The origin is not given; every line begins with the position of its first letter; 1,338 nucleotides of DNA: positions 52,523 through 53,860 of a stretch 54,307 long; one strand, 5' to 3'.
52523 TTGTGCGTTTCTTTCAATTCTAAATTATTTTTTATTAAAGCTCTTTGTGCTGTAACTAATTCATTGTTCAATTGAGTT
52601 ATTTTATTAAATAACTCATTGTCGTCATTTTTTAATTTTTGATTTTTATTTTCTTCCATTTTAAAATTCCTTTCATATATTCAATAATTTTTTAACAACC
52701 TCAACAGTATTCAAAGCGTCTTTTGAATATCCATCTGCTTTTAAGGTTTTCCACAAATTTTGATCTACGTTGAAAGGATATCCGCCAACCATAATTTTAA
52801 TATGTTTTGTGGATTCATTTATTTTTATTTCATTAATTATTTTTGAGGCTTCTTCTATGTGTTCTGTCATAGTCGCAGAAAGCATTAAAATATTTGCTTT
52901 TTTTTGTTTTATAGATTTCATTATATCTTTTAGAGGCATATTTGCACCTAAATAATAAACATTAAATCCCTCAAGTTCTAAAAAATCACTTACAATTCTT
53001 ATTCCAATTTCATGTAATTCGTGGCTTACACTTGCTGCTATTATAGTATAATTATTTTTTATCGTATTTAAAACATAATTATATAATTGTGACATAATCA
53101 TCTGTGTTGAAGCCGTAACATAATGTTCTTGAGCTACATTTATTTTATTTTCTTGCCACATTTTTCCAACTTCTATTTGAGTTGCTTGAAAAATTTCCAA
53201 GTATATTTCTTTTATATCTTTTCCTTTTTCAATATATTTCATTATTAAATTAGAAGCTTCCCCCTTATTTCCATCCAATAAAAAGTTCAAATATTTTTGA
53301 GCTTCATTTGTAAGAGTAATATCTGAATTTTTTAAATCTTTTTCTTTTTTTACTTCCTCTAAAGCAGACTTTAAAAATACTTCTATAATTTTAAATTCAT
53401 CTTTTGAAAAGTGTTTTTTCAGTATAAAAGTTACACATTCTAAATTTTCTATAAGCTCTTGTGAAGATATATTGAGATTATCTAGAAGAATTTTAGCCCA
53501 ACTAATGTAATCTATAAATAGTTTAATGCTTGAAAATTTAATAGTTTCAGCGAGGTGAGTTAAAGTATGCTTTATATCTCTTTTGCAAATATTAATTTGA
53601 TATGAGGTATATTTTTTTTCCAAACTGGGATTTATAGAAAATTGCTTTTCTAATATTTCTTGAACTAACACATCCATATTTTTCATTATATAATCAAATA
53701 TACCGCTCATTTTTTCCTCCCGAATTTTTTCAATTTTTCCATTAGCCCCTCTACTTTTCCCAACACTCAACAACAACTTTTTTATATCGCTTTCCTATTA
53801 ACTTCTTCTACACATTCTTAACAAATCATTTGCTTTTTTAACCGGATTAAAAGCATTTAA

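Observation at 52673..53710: Standalone CarH-type B12-binding protein (Wx9EH plus ExHxxG) lacking a DNA-binding domain, coupled to a sensorless hybrid kinase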

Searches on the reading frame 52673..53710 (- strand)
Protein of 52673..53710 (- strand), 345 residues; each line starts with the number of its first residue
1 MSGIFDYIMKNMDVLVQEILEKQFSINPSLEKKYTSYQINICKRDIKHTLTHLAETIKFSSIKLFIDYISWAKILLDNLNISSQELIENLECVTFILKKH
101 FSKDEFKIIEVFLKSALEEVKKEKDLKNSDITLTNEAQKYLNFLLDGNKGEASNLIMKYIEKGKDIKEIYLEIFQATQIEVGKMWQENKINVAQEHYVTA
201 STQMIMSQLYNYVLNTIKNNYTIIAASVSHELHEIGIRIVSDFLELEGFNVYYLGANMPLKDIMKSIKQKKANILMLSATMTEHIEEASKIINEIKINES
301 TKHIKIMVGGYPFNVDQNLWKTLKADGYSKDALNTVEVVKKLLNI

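Call 3: search_protein_families(library=pfam, proteins=[window:52673-53710:-], max_evalue=0.01)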
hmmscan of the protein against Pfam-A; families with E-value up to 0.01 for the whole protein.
window:52673-53710:- (345 aa): 2 families
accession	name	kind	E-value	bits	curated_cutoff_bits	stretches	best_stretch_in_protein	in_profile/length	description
PF02310.24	B12-binding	-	1.6e-23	83.2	32.1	1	222-335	2-119/121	B12 binding domain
PF02607.22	B12-binding_2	-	1.8e-13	50.9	23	1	138-209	3-73/74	B12 binding domain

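Call 6: search_protein_families(library=ncbifam, proteins=[window:52673-53710:-], max_evalue=0.01)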
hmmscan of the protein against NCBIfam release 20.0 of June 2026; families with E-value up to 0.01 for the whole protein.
window:52673-53710:- (345 aa): 14 families
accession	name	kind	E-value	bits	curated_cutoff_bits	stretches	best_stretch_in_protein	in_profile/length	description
NF047996.1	corrin_MtgC_2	exception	2.6e-22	79.4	370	1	216-343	85-210/212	glycine betaine-specific corrinoid protein MtgC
NF041607.1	dimeth_corrin_MtbC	equivalog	2.2e-20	73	350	1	176-343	36-203/203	dimethylamine corrinoid protein MtbC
TIGR02370.1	pyl_corrinoid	subfamily_domain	5.4e-19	68.4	215.3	1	144-332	6-194/197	methyltransferase cognate corrinoid protein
NF052513.1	TransRegCarH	equivalog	2.4e-14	53.3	400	1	137-286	84-230/274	HTH-type transcriptional repressor CarH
NF047995.1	corrinoid_MtgC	exception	7.2e-12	45.2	310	1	203-343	75-213/215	glycine betaine-specific corrinoid protein MtgC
TIGR02082.1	metH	equivalog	2.8e-11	41.8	1010.85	1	218-344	731-859/1182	methionine synthase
NF040655.1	MtaC_Meth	equivalog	1.3e-10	40.8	420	1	142-342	41-237/253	methanol--corrinoid protein MtaC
NF007024.0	PRK09490.1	equivalog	3.5e-10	38.3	1497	1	217-343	748-876/1234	methionine synthase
NF002612.0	PRK02261.1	equivalog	1.2e-09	37.8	110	1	220-319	3-100/148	methylaspartate mutase subunit S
NF040669.1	MtaC2_Meth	equivalog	1.2e-08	34.7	450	1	120-335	25-238/267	methanol--corrinoid protein MtaC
NF052385.1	Lys_5_6_beta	equivalog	2.3e-07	30.7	280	1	199-323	80-214/241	lysine 5,6-aminomutase subunit beta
TIGR01501.1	MthylAspMutase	equivalog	3.4e-05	23.6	135.8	1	222-324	3-103/134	methylaspartate mutase subunit S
NF045497.1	IsobCoAmut_IcmF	equivalog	0.00014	19.8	1500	1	223-327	5-107/1076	fused isobutyryl-CoA mutase/GTPase IcmF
TIGR00640.1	acid_CoA_mut_C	subfamily_domain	0.0039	17.2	57.45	1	223-312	5-93/132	methylmalonyl-CoA mutase C-terminal domain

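Call 8: find_homologous_proteins(query=window:52673-53710:-, max_evalue=0.00001)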
Query window:52673-53710:- (345 aa): 724 proteins with E <= 0.00001 among 2792 candidates; the best 120 are listed.
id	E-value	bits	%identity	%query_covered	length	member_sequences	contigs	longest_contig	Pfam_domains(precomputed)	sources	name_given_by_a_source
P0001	1.4e-215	732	100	100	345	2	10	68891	PF02607.23,PF02310.25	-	-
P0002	9.5e-89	316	46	99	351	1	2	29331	PF02607.23,PF00502.26,PF02310.25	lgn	-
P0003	7.7e-84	300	45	96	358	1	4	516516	PF02607.23,PF00502.26,PF02310.25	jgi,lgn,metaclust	metaclust:\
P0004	2.1e-83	298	42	96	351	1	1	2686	PF02607.23,PF00502.26,PF02310.25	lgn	-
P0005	9.9e-83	296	43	96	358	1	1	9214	PF02607.23,PF02310.25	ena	-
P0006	1.5e-82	295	42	96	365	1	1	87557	PF02607.23,PF00502.26,PF02310.25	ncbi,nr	ncbi:MAG: cobalamin-binding protein [Candidatus Lokiarchaeota archaeon]|nr:cobalamin-binding protein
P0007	1.1e-81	293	41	99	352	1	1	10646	PF02607.23,PF02310.25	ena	-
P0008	1.4e-81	292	42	96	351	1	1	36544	PF02607.23,PF00502.26,PF02310.25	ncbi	-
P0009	1.9e-81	292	41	96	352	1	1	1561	PF02607.23,PF00502.26,PF02310.25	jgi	jgi:methanogenic corrinoid protein MtbC1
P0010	2.0e-81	292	42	93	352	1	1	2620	PF02607.23,PF00502.26,PF02310.25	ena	-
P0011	2.3e-81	292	43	96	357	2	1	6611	PF02607.23,PF00502.26,PF02310.25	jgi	jgi:MerR family transcriptional regulator, light-induced transcriptional regulator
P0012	3.0e-81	291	43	87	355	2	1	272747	PF02607.23,PF00502.26,PF02310.25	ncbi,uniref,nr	ncbi:cobalamin-dependent protein [Adhaeribacter sp. BT258]|uniref:Cobalamin-dependent protein n=1 Ta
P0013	3.6e-81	291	43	98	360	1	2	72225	PF02607.23,PF02310.25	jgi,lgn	jgi:methanogenic corrinoid protein MtbC1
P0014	7.2e-81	290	41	97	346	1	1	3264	PF02607.23,PF02310.25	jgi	-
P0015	7.4e-81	290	42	97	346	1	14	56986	PF02607.23,PF02310.25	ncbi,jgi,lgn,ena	jgi:methanogenic corrinoid protein MtbC1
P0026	1.9e-80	289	45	99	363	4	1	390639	PF02607.23,PF02310.25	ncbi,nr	ncbi:MAG: cobalamin-dependent protein [Fervidobacterium sp.]|nr:cobalamin-dependent protein [Fervido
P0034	2.7e-80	288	41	93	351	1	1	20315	PF02607.23,PF00502.26,PF02310.25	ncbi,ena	-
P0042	7.5e-80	287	40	96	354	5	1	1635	PF02607.23,PF00502.26,PF02310.25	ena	-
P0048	1.3e-79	286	39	96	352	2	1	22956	PF02607.23,PF00502.26,PF02310.25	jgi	jgi:methanogenic corrinoid protein MtbC1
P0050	1.9e-79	285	39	98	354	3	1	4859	PF02607.23,PF00502.26,PF02310.25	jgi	jgi:methanogenic corrinoid protein MtbC1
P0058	3.9e-79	284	39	99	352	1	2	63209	PF02607.23,PF00502.26,PF02310.25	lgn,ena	-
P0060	4.2e-79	284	39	97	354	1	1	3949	PF02607.23,PF00502.26,PF02310.25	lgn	-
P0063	6.3e-79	284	44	99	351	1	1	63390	PF02607.23,PF00502.26,PF02310.25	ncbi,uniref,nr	ncbi:MAG: cobalamin-binding protein [Candidatus Mcinerneyibacterium aminivorans]|uniref:Cobalamin-bi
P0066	6.9e-79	283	40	98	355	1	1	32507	PF02607.23,PF00502.26,PF02310.25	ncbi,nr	ncbi:cobalamin-binding protein [Candidatus Poribacteria bacterium]|nr:cobalamin-binding protein [Can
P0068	8.9e-79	283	42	92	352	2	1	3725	PF02607.23,PF00502.26,PF02310.25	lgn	-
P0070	2.6e-78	282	39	97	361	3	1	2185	PF02607.23,PF00502.26,PF02310.25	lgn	-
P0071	2.8e-78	281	40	96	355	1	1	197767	PF02607.23,PF00502.26,PF02310.25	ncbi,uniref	ncbi:cobalamin-dependent protein [Adhaeribacter terreus]|uniref:Cobalamin-dependent protein n=1 Tax=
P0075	6.5e-78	280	40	97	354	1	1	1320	PF02607.23,PF00502.26,PF02310.25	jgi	jgi:methanogenic corrinoid protein MtbC1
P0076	6.8e-78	280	39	99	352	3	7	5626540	PF02607.23,PF00502.26,PF02310.25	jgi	jgi:methanogenic corrinoid protein MtbC1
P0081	1.3e-77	279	40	98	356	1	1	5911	PF02607.23,PF00502.26,PF02310.25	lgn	-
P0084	2.3e-77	278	40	93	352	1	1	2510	PF02607.23,PF00502.26,PF02310.25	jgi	jgi:methanogenic corrinoid protein MtbC1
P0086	3.2e-77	278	39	99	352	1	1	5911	PF02607.23,PF00502.26,PF02310.25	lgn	-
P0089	6.0e-77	277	40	96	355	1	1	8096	PF02607.23,PF00502.26,PF02310.25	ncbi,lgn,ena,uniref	ncbi:cobalamin-dependent protein [Candidatus Albibeggiatoa sp. nov. BB20]|uniref:cobalamin-dependent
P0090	1.0e-76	276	40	99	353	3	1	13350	PF02607.23,PF00502.26,PF02310.25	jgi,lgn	jgi:MerR family transcriptional regulator, light-induced transcriptional regulator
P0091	1.2e-76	276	41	93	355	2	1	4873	PF02607.23,PF00502.26,PF02310.25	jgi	jgi:methanogenic corrinoid protein MtbC1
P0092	1.3e-76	276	42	93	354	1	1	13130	PF02607.23,PF00502.26,PF02310.25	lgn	-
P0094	1.3e-76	276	41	96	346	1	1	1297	PF02607.23,PF00502.26,PF02310.25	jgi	jgi:methanogenic corrinoid protein MtbC1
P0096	1.8e-76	275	39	98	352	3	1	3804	PF02607.23,PF00502.26,PF02310.25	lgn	-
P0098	2.0e-76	275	43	98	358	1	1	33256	PF02607.23,PF00502.26,PF02310.25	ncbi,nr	ncbi:MAG: cobalamin-dependent protein [Caloramator sp.]|nr:cobalamin-dependent protein [Caloramator 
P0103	3.4e-76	275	40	96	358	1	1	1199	PF02607.23,PF00502.26,PF02310.25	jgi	jgi:methylmalonyl-CoA mutase cobalamin-binding domain/chain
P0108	1.3e-75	273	39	96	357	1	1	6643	PF02607.23,PF00502.26,PF02310.25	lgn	-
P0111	1.6e-75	272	42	90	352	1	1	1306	PF02607.23,PF00502.26,PF02310.25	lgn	-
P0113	2.0e-75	272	39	98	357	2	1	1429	PF02607.23,PF00502.26,PF02310.25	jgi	-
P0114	2.2e-75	272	41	96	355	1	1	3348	PF02607.23,PF00502.26,PF02310.25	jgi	-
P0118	3.1e-75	271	39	97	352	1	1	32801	PF02607.23,PF00502.26,PF02310.25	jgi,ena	-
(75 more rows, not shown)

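Call 10: search_solved_structures(query=window:52673-53710:-, max_evalue=0.01, show_alignments=3)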
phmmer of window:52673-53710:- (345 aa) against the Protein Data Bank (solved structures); distinct sequences matched with E-value up to 0.01: 28.
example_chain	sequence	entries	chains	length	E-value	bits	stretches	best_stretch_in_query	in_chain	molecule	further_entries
8j2x_A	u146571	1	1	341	8.2e-19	71.3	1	139-328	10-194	Cobalamin-binding protein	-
8j2w_A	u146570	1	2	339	8.5e-19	71.2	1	140-328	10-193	Cobalamin-binding protein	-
4jgi_A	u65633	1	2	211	1.7e-14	57.1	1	146-341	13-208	Putative uncharacterized protein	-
1y80_A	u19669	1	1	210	1e-11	48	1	147-343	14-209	Predicted cobalamin binding protein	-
7xcn_M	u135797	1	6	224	2.7e-11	46.6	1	163-345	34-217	Trimethylamine methyltransferase corrinoid protein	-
8jbs_A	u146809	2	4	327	4.7e-10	42.5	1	180-313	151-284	Putative cobalamin binding protein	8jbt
8j2y_A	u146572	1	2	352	1.9e-09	40.5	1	138-338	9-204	GGDEF domain-containing protein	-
5c8a_A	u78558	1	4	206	1.2e-06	31.3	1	178-285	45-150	Light-dependent transcriptional regulator CarH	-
8c31_A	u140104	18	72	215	1.3e-06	31.2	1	179-285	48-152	Probable transcriptional regulator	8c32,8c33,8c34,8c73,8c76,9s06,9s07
8c35_A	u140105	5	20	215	1.8e-06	30.7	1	179-285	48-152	Probable transcriptional regulator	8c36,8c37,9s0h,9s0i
3whp_A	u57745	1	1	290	2.5e-06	30.3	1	179-285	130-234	Probable transcriptional regulator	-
5c8d_A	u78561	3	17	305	2.8e-06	30.1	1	179-285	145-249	Light-dependent transcriptional regulator CarH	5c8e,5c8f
2i2x_B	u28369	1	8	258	2.9e-06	30.1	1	216-316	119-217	Methyltransferase 1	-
1bmt_A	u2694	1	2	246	5.4e-06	29.1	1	218-312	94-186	METHIONINE SYNTHASE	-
3bul_A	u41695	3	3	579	1.6e-05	27.6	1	216-312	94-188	Methionine synthase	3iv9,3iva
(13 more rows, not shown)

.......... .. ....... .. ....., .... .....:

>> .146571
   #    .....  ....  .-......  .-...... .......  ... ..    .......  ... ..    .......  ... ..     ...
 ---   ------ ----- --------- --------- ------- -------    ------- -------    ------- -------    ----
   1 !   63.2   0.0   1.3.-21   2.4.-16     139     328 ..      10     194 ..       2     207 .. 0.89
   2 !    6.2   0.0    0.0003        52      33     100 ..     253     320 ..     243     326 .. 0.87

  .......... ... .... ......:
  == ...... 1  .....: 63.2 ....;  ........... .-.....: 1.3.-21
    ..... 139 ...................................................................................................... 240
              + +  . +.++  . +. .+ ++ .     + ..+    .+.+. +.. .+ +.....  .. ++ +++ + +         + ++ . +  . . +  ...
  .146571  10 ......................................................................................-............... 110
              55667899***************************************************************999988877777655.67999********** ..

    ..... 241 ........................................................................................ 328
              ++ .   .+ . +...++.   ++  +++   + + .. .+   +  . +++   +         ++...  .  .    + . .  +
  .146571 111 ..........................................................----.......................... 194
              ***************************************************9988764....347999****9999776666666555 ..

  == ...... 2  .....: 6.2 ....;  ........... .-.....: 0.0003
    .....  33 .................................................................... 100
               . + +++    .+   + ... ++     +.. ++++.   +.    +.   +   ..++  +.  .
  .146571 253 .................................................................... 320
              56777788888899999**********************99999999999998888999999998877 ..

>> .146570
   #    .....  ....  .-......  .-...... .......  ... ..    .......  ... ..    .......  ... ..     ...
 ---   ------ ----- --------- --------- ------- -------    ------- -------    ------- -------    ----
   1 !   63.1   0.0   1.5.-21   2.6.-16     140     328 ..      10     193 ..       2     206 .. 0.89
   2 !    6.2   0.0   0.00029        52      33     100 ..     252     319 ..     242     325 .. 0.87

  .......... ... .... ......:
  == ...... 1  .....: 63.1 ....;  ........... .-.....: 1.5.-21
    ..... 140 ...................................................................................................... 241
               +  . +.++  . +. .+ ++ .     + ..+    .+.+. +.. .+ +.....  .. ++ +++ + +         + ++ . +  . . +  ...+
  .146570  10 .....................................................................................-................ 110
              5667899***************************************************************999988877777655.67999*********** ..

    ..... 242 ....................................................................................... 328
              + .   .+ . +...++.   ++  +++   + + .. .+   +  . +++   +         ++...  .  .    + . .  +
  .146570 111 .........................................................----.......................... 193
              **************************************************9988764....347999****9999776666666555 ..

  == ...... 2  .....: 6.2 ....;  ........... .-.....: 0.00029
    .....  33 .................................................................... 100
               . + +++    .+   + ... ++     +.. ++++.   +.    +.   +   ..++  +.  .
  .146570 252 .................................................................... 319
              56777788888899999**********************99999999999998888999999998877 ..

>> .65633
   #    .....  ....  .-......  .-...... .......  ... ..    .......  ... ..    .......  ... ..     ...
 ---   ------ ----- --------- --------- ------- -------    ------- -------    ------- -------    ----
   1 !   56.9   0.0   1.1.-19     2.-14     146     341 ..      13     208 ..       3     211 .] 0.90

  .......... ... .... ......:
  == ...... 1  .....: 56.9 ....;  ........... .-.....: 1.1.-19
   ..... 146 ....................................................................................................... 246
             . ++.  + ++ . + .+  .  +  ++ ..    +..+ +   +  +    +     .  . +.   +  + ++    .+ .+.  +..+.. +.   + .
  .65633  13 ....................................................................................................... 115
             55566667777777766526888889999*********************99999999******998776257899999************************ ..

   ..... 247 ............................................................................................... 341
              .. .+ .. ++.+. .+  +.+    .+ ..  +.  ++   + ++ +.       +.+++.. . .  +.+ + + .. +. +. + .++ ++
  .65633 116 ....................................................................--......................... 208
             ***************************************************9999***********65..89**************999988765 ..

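Call 20: find_encoding_contigs(protein=P0001, flank=10000, max_places=4)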
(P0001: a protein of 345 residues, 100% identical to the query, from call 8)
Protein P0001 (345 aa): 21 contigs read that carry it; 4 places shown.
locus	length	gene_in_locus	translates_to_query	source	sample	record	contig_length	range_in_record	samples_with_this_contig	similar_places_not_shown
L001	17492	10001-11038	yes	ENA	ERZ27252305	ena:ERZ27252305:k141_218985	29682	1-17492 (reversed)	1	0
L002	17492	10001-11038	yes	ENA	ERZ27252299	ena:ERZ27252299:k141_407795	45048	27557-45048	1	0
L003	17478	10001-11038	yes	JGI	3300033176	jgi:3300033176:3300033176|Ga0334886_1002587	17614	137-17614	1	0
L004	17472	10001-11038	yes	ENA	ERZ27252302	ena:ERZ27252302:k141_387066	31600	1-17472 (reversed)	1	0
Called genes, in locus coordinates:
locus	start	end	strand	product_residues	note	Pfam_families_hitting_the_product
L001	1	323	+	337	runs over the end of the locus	PF01073:3Beta_HSD, PF01370:Epimerase, PF02719:Polysacc_synt_2, PF04321:RmlD_sub_bind, PF05368:NmrA (weak), PF07993:NAD_binding_4, PF13460:NAD_binding_10 (weak), PF16363:GDP_Man_Dehyd, +1 more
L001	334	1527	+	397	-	PF00155:Aminotran_1_2, PF01041:DegT_DnrJ_EryC1, PF00266:Aminotran_5 (weak), PF01053:Cys_Met_Meta_PP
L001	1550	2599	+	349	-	PF03102:NeuB, PF08666:SAF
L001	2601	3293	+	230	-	PF21553:Formyl_trans_C_2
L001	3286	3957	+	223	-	PF02585:PIG-L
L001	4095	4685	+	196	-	PF13302:Acetyltransf_3 (weak), PF00583:Acetyltransf_1 (weak)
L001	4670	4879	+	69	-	-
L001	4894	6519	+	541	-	-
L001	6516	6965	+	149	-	PF13669:Glyoxalase_4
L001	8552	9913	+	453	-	PF14134:DUF4301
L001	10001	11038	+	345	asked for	PF02607:B12-binding_2, PF02310:B12-binding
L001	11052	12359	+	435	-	PF00512:HisKA, PF02518:HATPase_c, PF00072:Response_reg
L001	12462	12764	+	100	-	PF01740:STAS, PF13466:STAS_2 (weak)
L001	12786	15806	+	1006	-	PF01627:Hpt, PF02895:H-kinase_dim, PF02518:HATPase_c, PF01584:CheW, PF00072:Response_reg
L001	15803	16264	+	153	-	PF01584:CheW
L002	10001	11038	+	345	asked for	PF02607:B12-binding_2, PF02310:B12-binding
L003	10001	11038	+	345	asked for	PF02607:B12-binding_2, PF02310:B12-binding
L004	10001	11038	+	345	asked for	PF02607:B12-binding_2, PF02310:B12-binding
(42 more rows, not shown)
